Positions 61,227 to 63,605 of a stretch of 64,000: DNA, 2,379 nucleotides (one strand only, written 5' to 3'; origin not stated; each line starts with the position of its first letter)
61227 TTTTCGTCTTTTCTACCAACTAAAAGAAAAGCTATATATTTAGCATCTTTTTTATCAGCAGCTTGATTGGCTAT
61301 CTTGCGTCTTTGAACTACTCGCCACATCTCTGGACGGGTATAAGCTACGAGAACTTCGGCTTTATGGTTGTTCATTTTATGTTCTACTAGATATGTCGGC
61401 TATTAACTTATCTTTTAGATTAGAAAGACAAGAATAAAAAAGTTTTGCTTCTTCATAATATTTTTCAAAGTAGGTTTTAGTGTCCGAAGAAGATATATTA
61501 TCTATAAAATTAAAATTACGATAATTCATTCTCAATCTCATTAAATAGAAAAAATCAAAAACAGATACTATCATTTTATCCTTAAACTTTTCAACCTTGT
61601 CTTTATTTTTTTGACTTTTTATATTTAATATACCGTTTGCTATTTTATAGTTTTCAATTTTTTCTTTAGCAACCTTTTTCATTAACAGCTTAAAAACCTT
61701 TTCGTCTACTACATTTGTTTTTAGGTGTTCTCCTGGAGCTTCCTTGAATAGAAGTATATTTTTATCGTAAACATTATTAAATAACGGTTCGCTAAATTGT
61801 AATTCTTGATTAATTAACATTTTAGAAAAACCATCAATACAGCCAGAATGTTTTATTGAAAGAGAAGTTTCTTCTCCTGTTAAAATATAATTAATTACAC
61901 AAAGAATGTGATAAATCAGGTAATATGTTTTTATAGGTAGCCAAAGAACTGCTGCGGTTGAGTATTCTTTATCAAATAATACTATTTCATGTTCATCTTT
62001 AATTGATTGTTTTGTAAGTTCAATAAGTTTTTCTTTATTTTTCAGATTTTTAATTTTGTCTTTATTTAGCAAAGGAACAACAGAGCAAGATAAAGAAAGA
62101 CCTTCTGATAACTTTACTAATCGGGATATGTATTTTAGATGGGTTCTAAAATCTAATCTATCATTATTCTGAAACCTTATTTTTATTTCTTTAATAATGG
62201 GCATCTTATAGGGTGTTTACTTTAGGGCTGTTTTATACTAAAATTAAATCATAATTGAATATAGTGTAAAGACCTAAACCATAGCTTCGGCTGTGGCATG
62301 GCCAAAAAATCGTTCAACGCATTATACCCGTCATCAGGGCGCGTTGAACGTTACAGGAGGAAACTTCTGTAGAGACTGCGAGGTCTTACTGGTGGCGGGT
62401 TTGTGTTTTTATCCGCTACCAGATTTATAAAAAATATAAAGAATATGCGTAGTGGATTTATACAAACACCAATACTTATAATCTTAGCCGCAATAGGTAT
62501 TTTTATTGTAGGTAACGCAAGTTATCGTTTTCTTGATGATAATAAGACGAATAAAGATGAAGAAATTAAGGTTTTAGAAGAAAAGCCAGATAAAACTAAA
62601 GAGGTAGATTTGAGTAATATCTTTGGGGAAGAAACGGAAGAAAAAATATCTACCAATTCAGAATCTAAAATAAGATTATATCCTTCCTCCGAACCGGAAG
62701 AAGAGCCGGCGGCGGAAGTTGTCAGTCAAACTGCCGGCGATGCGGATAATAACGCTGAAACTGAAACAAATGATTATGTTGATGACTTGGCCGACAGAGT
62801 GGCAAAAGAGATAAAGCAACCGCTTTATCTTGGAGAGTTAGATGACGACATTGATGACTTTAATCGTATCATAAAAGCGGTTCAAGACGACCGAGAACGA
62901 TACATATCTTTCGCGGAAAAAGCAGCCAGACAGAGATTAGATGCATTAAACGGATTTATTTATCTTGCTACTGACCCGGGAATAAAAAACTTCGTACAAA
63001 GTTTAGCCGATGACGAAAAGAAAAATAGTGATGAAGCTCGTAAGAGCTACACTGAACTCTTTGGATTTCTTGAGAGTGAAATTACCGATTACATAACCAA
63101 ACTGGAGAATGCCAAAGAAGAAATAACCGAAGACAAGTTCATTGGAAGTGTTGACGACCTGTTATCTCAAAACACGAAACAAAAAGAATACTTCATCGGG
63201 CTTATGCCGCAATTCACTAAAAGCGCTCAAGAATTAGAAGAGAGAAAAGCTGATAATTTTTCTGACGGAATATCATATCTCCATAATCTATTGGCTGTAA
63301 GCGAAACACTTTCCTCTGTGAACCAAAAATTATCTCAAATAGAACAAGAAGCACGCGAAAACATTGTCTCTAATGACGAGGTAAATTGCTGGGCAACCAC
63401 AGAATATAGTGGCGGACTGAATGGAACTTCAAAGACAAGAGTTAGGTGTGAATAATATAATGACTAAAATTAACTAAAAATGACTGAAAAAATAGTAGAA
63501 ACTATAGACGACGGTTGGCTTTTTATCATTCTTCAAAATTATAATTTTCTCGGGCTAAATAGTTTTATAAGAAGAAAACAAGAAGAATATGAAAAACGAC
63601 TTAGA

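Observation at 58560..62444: AT-rich island encoding an rSAM/SPASM enzyme with a possible RRE-like N-terminus, a degenerate P-loop protein and two unknown proteins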

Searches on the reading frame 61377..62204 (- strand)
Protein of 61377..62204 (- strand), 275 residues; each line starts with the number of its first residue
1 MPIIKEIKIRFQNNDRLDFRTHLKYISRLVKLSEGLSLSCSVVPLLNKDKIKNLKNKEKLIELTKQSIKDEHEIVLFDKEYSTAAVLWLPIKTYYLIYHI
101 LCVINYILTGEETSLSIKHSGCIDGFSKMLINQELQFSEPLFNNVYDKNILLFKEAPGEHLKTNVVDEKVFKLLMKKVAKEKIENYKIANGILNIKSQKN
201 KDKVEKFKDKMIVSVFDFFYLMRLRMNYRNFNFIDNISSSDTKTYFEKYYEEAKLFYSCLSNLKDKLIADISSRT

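Call 3: search_protein_families(library=pfam, proteins=[window:61377-62204:-], max_evalue=1)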
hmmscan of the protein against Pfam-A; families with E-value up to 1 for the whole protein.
window:61377-62204:- (275 aa): 1 family
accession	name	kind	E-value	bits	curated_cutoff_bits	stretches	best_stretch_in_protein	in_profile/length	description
PF01837.22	HcyBio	-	0.29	10.4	26.2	0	205-248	121-164/349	Homocysteine biosynthesis enzyme, sulfur-incorporation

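Call 4: search_protein_families(library=ncbifam, proteins=[window:61377-62204:-], max_evalue=1)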
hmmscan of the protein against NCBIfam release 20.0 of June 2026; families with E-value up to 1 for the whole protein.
window:61377-62204:- (275 aa): 1 family
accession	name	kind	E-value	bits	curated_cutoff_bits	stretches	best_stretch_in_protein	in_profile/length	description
TIGR03287.1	methan_mark_16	hypoth_equivalog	0.15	10.5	363.95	0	196-249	108-159/391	methanogenesis marker 16 metalloprotein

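Call 5: search_protein_families(library=padloc, proteins=[window:61377-62204:-], max_evalue=1)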
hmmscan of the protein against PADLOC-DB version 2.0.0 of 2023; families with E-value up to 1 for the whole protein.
window:61377-62204:- (275 aa): 0 families

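Call 26: search_protein_families(library=phrogs, proteins=[window:61377-62204:-], max_evalue=1)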
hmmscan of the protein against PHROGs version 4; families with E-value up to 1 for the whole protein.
window:61377-62204:- (275 aa): 1 family
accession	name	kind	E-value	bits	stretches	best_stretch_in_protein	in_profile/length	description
phrog_6004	-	unknown function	0.11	13.9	1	146-204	17-73/88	-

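Call 38: find_related_loci(query=window:61377-62204:-, collection=viral_contigs, flank=5000)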
Query window:61377-62204:- (275 aa) in viral_contigs; peptide patterns used: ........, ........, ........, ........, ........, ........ (x = any residue, [..] = any of these).
63 stretches matched a pattern, but none encodes a relative of the query by tblastn (E <= 1e-3).

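Call 57: find_homologous_proteins(query=window:61377-62204:-)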
Query window:61377-62204:- (275 aa): 82 proteins with E <= 0.001 among 1112 candidates.
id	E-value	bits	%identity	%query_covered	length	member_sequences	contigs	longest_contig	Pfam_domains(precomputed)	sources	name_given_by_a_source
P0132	3.3e-172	589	100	100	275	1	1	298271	-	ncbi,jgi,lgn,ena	ncbi:MAG: hypothetical protein WC435_00740 [Candidatus Paceibacterota bacterium]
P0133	3.0e-132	458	79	99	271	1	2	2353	-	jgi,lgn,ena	-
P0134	7.6e-110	385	68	93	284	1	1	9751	-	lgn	-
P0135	8.9e-109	381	67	94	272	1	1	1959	-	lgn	-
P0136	9.1e-109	381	66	94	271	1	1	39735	-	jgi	jgi:hypothetical protein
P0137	1.5e-107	377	66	95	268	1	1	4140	-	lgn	-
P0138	5.4e-107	375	66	94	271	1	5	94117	-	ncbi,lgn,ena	-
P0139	1.7e-106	374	65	94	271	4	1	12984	-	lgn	-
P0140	1.9e-106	373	64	94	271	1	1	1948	-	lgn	-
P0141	4.2e-106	372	65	94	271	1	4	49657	-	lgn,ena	-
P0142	2.3e-105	370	63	97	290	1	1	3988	-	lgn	-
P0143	4.2e-104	366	65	94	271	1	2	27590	-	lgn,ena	-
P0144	9.7e-104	365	65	95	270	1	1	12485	-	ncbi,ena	-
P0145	1.4e-103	364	65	94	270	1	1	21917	-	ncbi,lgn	-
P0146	3.4e-102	359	64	95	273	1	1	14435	-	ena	-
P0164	1.0e-84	302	54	94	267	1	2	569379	-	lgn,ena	-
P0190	2.4e-78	281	52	93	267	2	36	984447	-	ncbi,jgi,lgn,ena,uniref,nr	ncbi:MAG: hypothetical protein UX49_C0021G0010 [Candidatus Wolfebacteria bacterium GW2011_GWC2_46_27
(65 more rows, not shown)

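Call 59: find_encoding_contigs(protein=P0190, flank=4000, max_places=3)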
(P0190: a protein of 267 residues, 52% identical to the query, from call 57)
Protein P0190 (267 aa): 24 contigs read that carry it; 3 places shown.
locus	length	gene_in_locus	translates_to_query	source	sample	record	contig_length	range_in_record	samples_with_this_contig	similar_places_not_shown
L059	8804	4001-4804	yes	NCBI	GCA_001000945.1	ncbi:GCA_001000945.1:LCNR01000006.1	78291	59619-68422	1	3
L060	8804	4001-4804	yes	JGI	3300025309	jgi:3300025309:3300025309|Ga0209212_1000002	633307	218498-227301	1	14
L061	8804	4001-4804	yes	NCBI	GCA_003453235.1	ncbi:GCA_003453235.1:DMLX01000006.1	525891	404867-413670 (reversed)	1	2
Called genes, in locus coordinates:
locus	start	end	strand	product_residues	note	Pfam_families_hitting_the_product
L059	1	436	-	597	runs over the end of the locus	PF01555:N6_N4_Mtase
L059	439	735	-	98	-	PF12728:HTH_17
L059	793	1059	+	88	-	-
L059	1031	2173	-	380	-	-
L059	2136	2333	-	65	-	-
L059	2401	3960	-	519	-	-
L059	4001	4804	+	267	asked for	-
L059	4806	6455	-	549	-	PF00239:Resolvase, PF07508:Recombinase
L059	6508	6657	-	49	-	-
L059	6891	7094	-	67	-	-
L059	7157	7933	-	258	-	-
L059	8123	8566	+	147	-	-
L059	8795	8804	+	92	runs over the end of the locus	-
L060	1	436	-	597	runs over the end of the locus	PF01555:N6_N4_Mtase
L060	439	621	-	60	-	PF12728:HTH_17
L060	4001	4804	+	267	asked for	-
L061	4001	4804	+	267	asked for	-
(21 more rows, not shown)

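Call 60: find_encoding_contigs(protein=P0138, flank=4000, max_places=2)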
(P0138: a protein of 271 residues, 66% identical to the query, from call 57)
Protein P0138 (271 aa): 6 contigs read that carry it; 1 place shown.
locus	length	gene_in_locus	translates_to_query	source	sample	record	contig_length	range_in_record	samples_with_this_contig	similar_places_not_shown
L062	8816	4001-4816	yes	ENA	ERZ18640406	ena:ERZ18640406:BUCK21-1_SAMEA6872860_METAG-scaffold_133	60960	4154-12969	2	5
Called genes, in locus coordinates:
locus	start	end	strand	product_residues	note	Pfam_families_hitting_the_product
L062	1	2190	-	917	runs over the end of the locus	PF01170:UPF0020 (weak), PF02384:N6_Mtase, PF07669:Eco57I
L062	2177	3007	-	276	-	PF01170:UPF0020 (faint), PF01555:N6_N4_Mtase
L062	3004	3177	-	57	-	PF08279:HTH_11 (weak), PF12728:HTH_17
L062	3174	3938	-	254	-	PF05066:HARE-HTH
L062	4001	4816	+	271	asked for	-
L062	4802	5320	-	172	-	-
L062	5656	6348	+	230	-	-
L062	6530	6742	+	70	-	-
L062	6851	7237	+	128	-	-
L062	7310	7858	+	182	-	PF04542:Sigma70_r2, PF08281:Sigma70_r4_2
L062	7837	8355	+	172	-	-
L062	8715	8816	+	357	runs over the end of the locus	PF01757:Acyl_transf_3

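Call 61: find_encoding_contigs(protein=P0164, flank=4000, max_places=2)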
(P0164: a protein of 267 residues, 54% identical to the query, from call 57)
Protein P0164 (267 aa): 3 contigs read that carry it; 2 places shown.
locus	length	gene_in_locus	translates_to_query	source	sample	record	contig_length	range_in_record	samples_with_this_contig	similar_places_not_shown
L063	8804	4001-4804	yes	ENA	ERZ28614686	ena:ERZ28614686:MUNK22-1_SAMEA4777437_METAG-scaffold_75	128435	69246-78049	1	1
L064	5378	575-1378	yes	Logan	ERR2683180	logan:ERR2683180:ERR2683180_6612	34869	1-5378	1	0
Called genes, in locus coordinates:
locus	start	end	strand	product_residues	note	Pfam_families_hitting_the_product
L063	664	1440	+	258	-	PF00849:PseudoU_synth_2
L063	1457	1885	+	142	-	PF01245:Ribosomal_L19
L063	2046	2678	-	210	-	PF03703:bPH_2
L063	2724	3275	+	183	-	PF01923:Cob_adeno_trans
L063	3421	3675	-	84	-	-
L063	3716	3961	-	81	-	-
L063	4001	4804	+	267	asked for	-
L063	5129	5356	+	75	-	-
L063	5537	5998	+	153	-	-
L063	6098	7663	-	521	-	PF00512:HisKA, PF02518:HATPase_c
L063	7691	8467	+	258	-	PF01522:Polysacc_deac_1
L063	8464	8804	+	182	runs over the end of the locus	-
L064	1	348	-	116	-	?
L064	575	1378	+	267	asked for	-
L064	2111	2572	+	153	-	-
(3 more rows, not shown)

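Call 73: search_solved_structures(query=A5, max_evalue=10)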
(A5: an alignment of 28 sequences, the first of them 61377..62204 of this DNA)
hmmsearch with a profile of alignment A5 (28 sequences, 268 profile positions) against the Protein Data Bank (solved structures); distinct sequences matched with E-value up to 10: 1.
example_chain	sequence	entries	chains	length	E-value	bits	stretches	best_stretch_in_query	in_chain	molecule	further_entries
2jyn_A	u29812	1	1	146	0.008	18.7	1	150-221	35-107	UPF0368 protein YPL225W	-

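Call 74: search_protein_families(library=pfam, alignment_id=A5, max_evalue=0.5)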
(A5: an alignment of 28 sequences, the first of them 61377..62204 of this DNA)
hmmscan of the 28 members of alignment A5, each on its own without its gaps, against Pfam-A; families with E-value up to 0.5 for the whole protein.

A. member 1, window:61377-62204:- (275 aa): 1 family
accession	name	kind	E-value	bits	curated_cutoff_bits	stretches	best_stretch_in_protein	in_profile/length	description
PF01837.22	HcyBio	-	0.29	10.4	26.2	0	205-248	121-164/349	Homocysteine biosynthesis enzyme, sulfur-incorporation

B. families by the number of members that match (of 28 scanned): 11 families
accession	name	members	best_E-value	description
PF04669.19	PBDC1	2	0.023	PBDC1 protein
PF21394.3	Beta-ketacyl_N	1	0.00081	Beta-ketoacyl synthase-like, N-terminal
PF24907.1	SIBA-E_N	1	0.0093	Integrin beta-like protein A-E, N-terminal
PF19248.4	DUF5896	1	0.023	Family of unknown function (DUF5896)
PF03542.21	Tuberin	1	0.023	Tuberin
PF04786.17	Baculo_DNA_bind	1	0.03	ssDNA binding protein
PF21228.3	RuBisCO_activase_AAA_helical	1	0.035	Ribulose bisphosphate carboxylase/oxygenase activase, AAA, helical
PF13812.12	PPR_3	1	0.057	Pentatricopeptide repeat domain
PF12696.13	TraG-D_C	1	0.1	TraM recognition site of TraD and TraG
PF01837.22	HcyBio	1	0.29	Homocysteine biosynthesis enzyme, sulfur-incorporation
PF14527.11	LAGLIDADG_WhiA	1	0.43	WhiA LAGLIDADG-like domain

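Call 98: search_dna_similar(query=window:61377-62204:-, collection=phages, mode=protein, max_evalue=0.001, max_rows=10)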
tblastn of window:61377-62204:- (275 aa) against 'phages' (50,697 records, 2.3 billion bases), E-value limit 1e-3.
No match.

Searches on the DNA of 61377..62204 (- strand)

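Call 100: search_rna_families(sources=[L059, L062, L063, L065, L066, L001, L006, L008], threshold=gathering)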
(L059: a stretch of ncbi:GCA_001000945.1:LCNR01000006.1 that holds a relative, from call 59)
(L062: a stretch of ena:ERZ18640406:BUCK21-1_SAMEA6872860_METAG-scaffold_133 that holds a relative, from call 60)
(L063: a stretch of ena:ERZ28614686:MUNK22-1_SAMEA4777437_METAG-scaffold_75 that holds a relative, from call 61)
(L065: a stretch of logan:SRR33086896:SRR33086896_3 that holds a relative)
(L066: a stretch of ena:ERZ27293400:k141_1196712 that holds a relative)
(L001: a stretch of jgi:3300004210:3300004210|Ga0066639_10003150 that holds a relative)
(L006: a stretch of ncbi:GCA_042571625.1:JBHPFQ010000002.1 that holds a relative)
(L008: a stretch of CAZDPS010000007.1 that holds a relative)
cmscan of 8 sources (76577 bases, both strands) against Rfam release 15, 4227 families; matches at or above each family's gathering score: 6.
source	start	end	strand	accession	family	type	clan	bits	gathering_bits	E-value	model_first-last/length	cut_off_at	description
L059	7950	8074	+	RF03000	LOOT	Gene; sRNA;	-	74.4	46.4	4.6e-12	1-121/121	no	LOOT RNA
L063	550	622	-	RF00005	tRNA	Gene; tRNA;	CL00001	69.8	29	4.2e-13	1-71/71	no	tRNA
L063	3358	3429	+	RF00005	tRNA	Gene; tRNA;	CL00001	63.7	29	2.1e-11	1-71/71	no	tRNA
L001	5741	5825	+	RF00005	tRNA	Gene; tRNA;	CL00001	59.8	29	2.5e-10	1-71/71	no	tRNA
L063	1956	2038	+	RF00005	tRNA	Gene; tRNA;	CL00001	53.1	29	1.6e-08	1-71/71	no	tRNA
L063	1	48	+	RF00005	tRNA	Gene; tRNA;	CL00001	31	29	0.02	24-71/71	5'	tRNA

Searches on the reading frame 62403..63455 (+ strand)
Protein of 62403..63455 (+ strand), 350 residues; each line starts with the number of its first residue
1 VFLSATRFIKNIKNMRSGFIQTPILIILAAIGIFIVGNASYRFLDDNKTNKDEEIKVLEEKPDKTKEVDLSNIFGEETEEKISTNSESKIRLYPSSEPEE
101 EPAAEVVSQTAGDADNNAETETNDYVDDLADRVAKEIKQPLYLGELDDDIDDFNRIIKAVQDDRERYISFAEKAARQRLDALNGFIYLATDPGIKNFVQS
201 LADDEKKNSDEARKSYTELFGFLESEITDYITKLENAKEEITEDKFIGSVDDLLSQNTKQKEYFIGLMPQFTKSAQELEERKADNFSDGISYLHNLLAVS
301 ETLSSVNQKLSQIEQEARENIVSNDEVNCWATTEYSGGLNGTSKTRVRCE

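Call 3: search_protein_families(library=pfam, proteins=[window:62403-63455:+], max_evalue=1)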
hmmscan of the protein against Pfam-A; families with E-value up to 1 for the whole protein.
window:62403-63455:+ (350 aa): 5 families
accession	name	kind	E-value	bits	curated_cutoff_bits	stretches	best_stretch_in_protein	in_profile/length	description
PF16525.10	MHB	-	0.05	14.2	27.4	0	187-217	22-52/77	Haemophore, haem-binding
PF15035.11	Rootletin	-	0.059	13.8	36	1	209-327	7-113/188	Ciliary rootlet component, centrosome cohesion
PF14712.11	Snapin_Pallidin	-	0.093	13.6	29.6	0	275-317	43-85/89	Snapin/Pallidin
PF09177.16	STX6_10_61_N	-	0.27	12.2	29.4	1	127-178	36-84/99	Syntaxin 6/10/61, N-terminal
PF12575.13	Pox_EPC_I2-L1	-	0.3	11.8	23.4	0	142-177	12-47/72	Poxvirus entry protein complex L1 and I2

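Call 26: search_protein_families(library=phrogs, proteins=[window:62403-63455:+], max_evalue=1)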
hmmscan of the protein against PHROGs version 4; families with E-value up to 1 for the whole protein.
window:62403-63455:+ (350 aa): 3 families
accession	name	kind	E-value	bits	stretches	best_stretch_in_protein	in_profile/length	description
phrog_26076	-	unknown function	0.29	12.1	1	254-274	7-27/63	-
phrog_36116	-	unknown function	0.34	12.2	1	12-53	120-161/166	-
phrog_4171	-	DNA, RNA and nucleotide metabolism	0.88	10.1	0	48-182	212-312/392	RecT-like ssDNA annealing protein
